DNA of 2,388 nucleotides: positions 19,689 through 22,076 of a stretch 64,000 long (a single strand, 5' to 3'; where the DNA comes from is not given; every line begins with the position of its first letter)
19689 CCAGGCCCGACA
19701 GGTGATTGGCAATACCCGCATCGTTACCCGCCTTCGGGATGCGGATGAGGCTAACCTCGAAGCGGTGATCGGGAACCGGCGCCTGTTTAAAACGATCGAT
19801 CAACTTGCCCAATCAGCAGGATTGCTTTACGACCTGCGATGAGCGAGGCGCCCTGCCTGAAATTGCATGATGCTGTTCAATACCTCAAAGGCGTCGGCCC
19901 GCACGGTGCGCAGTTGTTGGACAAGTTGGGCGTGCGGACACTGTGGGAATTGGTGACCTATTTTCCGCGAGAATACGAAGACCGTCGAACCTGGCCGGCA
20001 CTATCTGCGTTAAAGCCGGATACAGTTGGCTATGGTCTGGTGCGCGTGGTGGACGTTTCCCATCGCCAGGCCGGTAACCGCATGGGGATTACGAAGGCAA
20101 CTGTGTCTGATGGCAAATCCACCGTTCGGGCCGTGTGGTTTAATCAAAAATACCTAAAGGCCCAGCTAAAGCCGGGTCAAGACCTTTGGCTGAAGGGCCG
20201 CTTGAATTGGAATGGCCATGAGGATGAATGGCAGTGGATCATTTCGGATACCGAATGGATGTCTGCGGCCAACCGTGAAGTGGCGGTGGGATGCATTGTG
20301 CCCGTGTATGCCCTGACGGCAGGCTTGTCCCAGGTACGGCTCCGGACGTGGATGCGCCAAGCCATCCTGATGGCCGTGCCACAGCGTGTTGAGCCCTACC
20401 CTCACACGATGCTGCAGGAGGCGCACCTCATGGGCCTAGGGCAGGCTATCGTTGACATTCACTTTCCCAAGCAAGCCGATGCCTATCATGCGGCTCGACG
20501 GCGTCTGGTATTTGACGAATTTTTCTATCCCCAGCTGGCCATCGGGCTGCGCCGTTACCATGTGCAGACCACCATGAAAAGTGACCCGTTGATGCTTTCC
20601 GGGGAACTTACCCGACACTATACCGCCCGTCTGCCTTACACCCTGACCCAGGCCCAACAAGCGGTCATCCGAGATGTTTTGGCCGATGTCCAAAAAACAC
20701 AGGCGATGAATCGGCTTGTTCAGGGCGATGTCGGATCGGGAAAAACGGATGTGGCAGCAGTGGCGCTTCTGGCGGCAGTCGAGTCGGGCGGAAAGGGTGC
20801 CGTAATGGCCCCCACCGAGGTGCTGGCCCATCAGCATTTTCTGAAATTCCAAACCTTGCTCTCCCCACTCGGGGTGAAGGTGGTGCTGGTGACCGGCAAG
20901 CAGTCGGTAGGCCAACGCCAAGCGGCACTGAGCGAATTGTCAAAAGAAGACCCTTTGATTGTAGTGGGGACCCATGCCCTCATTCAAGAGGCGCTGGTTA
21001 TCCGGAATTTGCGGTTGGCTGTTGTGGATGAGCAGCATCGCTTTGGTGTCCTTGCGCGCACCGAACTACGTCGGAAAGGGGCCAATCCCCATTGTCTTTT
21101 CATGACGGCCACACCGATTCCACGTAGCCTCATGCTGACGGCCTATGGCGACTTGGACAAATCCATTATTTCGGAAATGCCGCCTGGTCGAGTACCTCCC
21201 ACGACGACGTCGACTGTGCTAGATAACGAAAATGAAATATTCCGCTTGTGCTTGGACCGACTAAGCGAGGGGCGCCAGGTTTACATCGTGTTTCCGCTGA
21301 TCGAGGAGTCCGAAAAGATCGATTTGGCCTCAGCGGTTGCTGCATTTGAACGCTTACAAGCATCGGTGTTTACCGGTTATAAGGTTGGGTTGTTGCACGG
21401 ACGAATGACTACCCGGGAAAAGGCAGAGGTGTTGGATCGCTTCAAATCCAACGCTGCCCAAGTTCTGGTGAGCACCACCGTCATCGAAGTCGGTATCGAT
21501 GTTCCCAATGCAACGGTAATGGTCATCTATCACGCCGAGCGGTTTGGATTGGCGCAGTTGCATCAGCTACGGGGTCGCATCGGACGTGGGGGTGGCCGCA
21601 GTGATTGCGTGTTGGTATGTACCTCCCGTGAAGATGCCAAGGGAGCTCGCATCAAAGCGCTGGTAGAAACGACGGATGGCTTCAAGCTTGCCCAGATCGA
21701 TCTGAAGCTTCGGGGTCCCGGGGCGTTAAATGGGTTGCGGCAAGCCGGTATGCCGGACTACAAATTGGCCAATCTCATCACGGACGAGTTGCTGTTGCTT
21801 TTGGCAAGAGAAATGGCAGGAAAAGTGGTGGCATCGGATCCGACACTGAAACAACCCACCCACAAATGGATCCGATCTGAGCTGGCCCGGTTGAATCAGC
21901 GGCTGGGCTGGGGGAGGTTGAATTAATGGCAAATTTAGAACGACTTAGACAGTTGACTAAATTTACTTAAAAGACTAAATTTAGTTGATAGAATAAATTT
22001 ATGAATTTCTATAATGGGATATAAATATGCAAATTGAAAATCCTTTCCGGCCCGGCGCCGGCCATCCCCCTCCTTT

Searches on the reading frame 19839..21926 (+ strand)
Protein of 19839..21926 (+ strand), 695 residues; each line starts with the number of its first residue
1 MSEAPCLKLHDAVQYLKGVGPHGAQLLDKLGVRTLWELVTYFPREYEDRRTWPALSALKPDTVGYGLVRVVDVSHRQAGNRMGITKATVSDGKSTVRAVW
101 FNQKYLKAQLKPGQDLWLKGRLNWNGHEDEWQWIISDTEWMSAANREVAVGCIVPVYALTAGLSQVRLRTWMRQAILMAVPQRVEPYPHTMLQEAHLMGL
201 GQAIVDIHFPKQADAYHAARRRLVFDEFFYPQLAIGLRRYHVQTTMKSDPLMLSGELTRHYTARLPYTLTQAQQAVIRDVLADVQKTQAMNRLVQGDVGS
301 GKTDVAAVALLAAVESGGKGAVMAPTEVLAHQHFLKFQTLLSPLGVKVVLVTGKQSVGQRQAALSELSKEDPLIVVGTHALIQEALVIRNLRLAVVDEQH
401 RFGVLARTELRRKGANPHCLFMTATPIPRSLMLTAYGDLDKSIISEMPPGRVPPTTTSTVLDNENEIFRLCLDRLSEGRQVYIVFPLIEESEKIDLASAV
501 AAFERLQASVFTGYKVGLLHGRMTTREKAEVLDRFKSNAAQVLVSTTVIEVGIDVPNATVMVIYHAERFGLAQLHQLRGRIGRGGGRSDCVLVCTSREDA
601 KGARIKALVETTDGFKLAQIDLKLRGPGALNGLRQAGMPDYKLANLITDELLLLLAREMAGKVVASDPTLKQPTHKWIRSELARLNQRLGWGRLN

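Call 4: search_protein_families(library=pfam, proteins=[window:19839-21926:+], max_evalue=0.01)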
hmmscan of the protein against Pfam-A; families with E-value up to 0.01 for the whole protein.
window:19839-21926:+ (695 aa): 10 families
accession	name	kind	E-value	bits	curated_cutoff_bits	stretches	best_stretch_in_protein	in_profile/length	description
PF17191.10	RecG_wedge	-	8.3e-26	90.9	23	1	13-176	2-159/162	RecG wedge domain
PF00271.37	Helicase_C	-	1e-24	87.4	23.5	1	472-585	10-110/110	Helicase conserved C-terminal domain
PF00270.35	DEAD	-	2.6e-24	86.3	26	1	270-429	1-162/167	DEAD/DEAH box helicase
PF19833.4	RecG_dom3_C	-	2e-15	57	26.8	1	611-687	1-78/87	ATP-dependent DNA helicase RecG, domain 3, C-terminal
PF04851.21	ResIII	-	9.3e-09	35.8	22.5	1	268-426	3-162/164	Type III restriction enzyme, res subunit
PF22590.2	Cas3-like_C_2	-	2.5e-05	24.9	27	1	498-583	14-103/106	CRISPR-associated nuclease/helicase Cas3, C-terminal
PF01336.31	tRNA_anti-codon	-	0.0003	21.1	27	1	73-132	10-66/75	OB-fold nucleic acid binding domain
PF13604.12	AAA_30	-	0.0033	17.6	27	1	269-332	2-61/191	AAA domain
PF16203.11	ERCC3_RAD25_C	-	0.0036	17.1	27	1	517-584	83-151/248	ERCC3/RAD25/XPB C-terminal helicase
PF17768.7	RecJ_OB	-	0.0086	16.6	27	0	74-128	42-96/107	RecJ OB domain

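Call 5: search_protein_families(library=ncbifam, proteins=[window:19839-21926:+], max_evalue=0.01)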
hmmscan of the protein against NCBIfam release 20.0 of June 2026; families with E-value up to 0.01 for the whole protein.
window:19839-21926:+ (695 aa): 47 families (the best 25 are shown)
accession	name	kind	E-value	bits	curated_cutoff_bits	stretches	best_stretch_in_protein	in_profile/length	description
NF008168.0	PRK10917.2-2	equivalog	6.2e-243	808.6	718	1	7-685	107-784/795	ATP-dependent DNA helicase RecG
NF008165.0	PRK10917.1-3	equivalog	4.5e-229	762.5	711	1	8-686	5-682/692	ATP-dependent DNA helicase RecG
NF008170.0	PRK10917.2-4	equivalog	3.6e-211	703.3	975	1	7-689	127-819/826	ATP-dependent DNA helicase RecG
TIGR00643.1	recG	equivalog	6.8e-202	672.5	659.4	1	30-659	1-628/629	ATP-dependent DNA helicase RecG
NF008164.0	PRK10917.1-2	equivalog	4.7e-179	597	785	1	9-680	11-687/704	ATP-dependent DNA helicase RecG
NF008163.0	PRK10917.1-1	equivalog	1.3e-175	585.6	796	1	12-680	10-685/692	ATP-dependent DNA helicase RecG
NF008166.0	PRK10917.1-4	equivalog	4.3e-164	547.4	864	1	24-680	24-698/705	ATP-dependent DNA helicase RecG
NF008167.0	PRK10917.2-1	equivalog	3.7e-151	504.7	995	1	19-672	12-721/744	ATP-dependent DNA helicase RecG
TIGR00580.2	mfd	equivalog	1.5e-93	314.8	800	1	250-637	415-798/907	transcription-repair coupling factor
NF008169.0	PRK10917.2-3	equivalog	5.5e-89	299.4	555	1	24-658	8-601/610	ATP-dependent DNA helicase RecG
NF007966.0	PRK10689.1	equivalog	2.7e-66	224.1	1329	1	261-638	593-966/1148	transcription-repair coupling factor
NF010337.0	PRK13766.1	equivalog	5.4e-20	71.1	610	2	498-599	384-483/781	Hef nuclease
NF004066.1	PRK05580.1-3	equivalog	2e-14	52.8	813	1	258-400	242-377/788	primosomal protein N'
NF053631.1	RNA_helic_CshA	equivalog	1e-13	51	646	2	511-600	259-347/434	degradosome RNA helicase CshA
NF008744.0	PRK11776.1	equivalog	1.6e-13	50.1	524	2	512-610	265-362/460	ATP-dependent RNA helicase DbpA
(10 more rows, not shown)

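Call 28: find_related_loci(query=window:19839-21926:+, collection=metagenome_contigs, flank=5000)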
Query window:19839-21926:+ (695 aa) in metagenome_contigs; peptide patterns used: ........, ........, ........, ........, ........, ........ (x = any residue, [..] = any of these).
205 stretches matched a pattern; 88 encode a relative of the query (tblastn E <= 1e-3); the best 80 are kept; 80 distinct loci.
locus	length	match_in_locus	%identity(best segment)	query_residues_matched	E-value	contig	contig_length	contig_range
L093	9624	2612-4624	48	13-683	0e+0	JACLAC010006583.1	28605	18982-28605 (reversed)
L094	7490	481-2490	43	7-670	6e-168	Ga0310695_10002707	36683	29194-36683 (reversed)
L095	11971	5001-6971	42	7-660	7e-163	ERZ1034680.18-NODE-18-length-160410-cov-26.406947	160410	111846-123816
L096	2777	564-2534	43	7-660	3e-173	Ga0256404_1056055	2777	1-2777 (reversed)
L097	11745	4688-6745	44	7-684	3e-162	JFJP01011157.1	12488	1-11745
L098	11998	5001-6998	42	7-670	2e-161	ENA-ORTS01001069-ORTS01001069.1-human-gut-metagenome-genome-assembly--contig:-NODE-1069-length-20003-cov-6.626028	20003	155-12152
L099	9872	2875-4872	42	7-670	2e-161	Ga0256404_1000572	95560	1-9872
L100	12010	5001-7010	42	7-672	8e-161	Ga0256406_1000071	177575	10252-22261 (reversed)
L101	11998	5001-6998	42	7-670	2e-160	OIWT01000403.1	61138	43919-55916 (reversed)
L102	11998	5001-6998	42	7-670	5e-160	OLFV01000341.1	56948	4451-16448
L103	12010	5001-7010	40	8-680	2e-159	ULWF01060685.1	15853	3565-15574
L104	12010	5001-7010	40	8-680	2e-159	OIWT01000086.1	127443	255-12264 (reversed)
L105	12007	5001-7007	41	7-680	2e-158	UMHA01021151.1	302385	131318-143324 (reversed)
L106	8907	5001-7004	40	7-680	2e-158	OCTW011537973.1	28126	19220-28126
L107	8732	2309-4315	41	7-680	2e-158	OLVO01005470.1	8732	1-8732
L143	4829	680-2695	37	6-686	2e-116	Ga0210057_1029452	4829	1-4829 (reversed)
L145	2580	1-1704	39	87-663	2e-109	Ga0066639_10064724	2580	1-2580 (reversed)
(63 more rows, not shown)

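Call 95: find_homologous_proteins(query=window:19839-21926:+, max_evalue=1e-100)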
Query window:19839-21926:+ (695 aa): 7900 proteins with E <= 1e-100 among 8000 candidates; the best 120 are listed.
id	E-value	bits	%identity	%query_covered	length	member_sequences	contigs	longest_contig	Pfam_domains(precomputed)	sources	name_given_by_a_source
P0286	0.0e+0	1566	100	100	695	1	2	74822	PF00270.36,PF17191.11,PF00271.38,PF22590.3,PF19833.5,PF04851.22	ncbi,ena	ncbi:MAG: ATP-dependent DNA helicase RecG [Candidatus Margulisiibacteriota bacterium]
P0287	6.2e-210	717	49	98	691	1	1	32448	PF00270.36,PF17191.11,PF00271.38,PF22590.3,PF19833.5,PF04851.22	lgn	-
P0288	3.0e-206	705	48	99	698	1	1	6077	PF00270.36,PF17191.11,PF00271.38,PF19833.5,PF04851.22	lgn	-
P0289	3.0e-204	698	48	97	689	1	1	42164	PF00270.36,PF17191.11,PF00271.38,PF01336.32,PF22590.3,PF19833.5,PF04851.22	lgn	-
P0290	4.4e-204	698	48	98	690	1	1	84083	PF00270.36,PF17191.11,PF00271.38,PF01336.32,PF19833.5,PF04851.22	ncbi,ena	-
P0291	5.7e-204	697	48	98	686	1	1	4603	PF00270.36,PF17191.11,PF00271.38,PF01336.32,PF22590.3,PF19833.5,PF04851.22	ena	-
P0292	3.2e-203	695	48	97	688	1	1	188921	PF00270.36,PF17191.11,PF00271.38,PF19833.5,PF04851.22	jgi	-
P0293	6.1e-202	691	48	100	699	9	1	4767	PF00270.36,PF17191.11,PF00271.38,PF22590.3,PF19833.5,PF04851.22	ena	-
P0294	1.1e-201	690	47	97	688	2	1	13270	PF00270.36,PF17191.11,PF00271.38,PF22590.3,PF19833.5,PF04851.22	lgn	-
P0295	4.8e-198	678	48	97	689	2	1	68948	PF00270.36,PF17191.11,PF00271.38,PF22590.3,PF19833.5,PF04851.22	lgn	-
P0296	9.4e-198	677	47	96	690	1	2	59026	PF00270.36,PF00176.30,PF17191.11,PF00271.38,PF22590.3,PF19833.5,PF04851.22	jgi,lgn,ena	jgi:ATP-dependent DNA helicase RecG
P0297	2.5e-197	676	46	99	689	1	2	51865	PF00270.36,PF17191.11,PF00271.38,PF01336.32,PF22590.3,PF19833.5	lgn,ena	-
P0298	3.0e-197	675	46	99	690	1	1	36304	PF00270.36,PF17191.11,PF00271.38,PF01336.32,PF22590.3,PF19833.5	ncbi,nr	ncbi:DNA helicase RecG [Candidatus Marinamargulisbacteria bacterium SCGC AG-414-C22]|nr:DNA helicase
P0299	4.8e-197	675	45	98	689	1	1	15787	PF00270.36,PF17191.11,PF00271.38,PF01336.32,PF22590.3,PF19833.5,PF04851.22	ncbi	ncbi:ATP-dependent DNA helicase RecG [Thermoproteota archaeon]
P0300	5.4e-197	674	48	97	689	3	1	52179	PF00270.36,PF17191.11,PF00271.38,PF01336.32,PF22590.3,PF19833.5,PF04851.22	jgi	jgi:ATP-dependent DNA helicase RecG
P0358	4.7e-172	592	44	99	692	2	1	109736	PF00270.36,PF17191.11,PF00271.38,PF01336.32,PF22590.3,PF19833.5,PF04851.22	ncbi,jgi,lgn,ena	ncbi:MAG: ATP-dependent DNA helicase RecG [Candidatus Margulisiibacteriota bacterium]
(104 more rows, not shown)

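Call 96: find_encoding_contigs(protein=P0287, flank=3500, max_places=1)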
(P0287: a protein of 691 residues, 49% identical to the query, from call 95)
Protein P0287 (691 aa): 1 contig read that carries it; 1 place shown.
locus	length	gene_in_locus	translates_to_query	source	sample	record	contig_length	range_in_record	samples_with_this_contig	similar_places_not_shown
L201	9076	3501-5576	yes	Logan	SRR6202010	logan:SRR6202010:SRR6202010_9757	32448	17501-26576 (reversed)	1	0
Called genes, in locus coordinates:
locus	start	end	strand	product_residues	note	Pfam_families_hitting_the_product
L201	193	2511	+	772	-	PF18072:FGAR-AT_linker, PF00586:AIRS, PF02769:AIRS_C, PF00586:AIRS, PF02769:AIRS_C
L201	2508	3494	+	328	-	-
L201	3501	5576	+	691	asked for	PF17191:RecG_wedge, PF00270:DEAD, PF04851:ResIII, PF00271:Helicase_C, PF22590:Cas3-like_C_2 (weak), PF19833:RecG_dom3_C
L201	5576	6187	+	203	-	PF03602:Cons_hypoth95, PF05175:MTS (weak), PF13847:Methyltransf_31 (faint)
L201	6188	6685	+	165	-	PF01467:CTP_transf_like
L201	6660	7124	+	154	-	-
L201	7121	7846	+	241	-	PF01138:RNase_PH, PF03725:RNase_PH_C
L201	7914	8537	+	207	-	PF14464:Prok-JAB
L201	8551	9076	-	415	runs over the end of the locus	PF00171:Aldedh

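Call 97: find_encoding_contigs(protein=P0290, flank=3500, max_places=1)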
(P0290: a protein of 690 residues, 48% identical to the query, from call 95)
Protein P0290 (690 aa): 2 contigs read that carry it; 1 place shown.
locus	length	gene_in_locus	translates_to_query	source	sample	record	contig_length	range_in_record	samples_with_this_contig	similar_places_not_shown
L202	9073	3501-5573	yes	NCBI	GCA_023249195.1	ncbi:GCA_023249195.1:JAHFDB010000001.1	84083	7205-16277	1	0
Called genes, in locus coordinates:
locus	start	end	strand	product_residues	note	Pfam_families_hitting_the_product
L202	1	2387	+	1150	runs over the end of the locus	PF01839:FG-GAP (weak), PF13517:FG-GAP_3 (weak), PF01839:FG-GAP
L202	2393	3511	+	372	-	-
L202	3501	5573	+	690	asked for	PF17191:RecG_wedge, PF01336:tRNA_anti-codon (faint), PF00270:DEAD, PF04851:ResIII, PF00271:Helicase_C, PF19833:RecG_dom3_C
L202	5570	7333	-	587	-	PF00664:ABC_membrane, PF02463:SMC_N (weak), PF00005:ABC_tran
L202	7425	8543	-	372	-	PF13439:Glyco_transf_4, PF13579:Glyco_trans_4_4, PF20706:GT4-conflict, PF00534:Glycos_transf_1, PF13692:Glyco_trans_1_4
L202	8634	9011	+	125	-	PF00535:Glycos_transf_2 (weak)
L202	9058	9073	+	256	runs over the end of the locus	PF00459:Inositol_P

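Call 98: find_encoding_contigs(protein=P0358, flank=3500, max_places=1)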
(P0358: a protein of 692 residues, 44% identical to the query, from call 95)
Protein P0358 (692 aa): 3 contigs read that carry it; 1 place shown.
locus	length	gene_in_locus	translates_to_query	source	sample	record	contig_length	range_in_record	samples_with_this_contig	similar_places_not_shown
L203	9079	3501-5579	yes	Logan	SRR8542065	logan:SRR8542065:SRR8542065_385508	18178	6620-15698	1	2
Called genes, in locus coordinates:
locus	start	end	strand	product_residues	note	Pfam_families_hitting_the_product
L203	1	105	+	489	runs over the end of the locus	PF07719:TPR_2 (faint), PF13181:TPR_8 (faint), PF14559:TPR_19 (faint), PF00515:TPR_1 (faint), PF13414:TPR_11 (weak)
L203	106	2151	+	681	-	PF05378:Hydant_A_N, PF01968:Hydantoinase_A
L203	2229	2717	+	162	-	PF02050:FliJ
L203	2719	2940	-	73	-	PF00830:Ribosomal_L28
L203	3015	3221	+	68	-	PF02604:PhdYeFM_antitox (weak), PF18506:RelB-like (weak)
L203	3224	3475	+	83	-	PF05016:ParE_toxin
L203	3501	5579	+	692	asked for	PF17191:RecG_wedge, PF01336:tRNA_anti-codon (weak), PF04851:ResIII, PF00270:DEAD, PF00271:Helicase_C, PF22590:Cas3-like_C_2 (weak), PF19833:RecG_dom3_C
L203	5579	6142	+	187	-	PF03602:Cons_hypoth95, PF02475:TRM5-TYW2_MTfase (weak)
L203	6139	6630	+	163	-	PF01467:CTP_transf_like, PF08218:Citrate_ly_lig (weak)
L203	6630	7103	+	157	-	-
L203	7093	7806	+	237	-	PF01138:RNase_PH, PF03725:RNase_PH_C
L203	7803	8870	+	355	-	PF00483:NTP_transferase, PF12804:NTP_transf_3 (weak), PF24894:Hexapep_GlmU (faint), PF25084:LbH_EIF2B (weak), PF25087:GMPPB_C (weak)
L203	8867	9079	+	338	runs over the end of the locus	PF01073:3Beta_HSD, PF01370:Epimerase, PF02719:Polysacc_synt_2, PF04321:RmlD_sub_bind, PF13460:NAD_binding_10, PF16363:GDP_Man_Dehyd, PF07993:NAD_binding_4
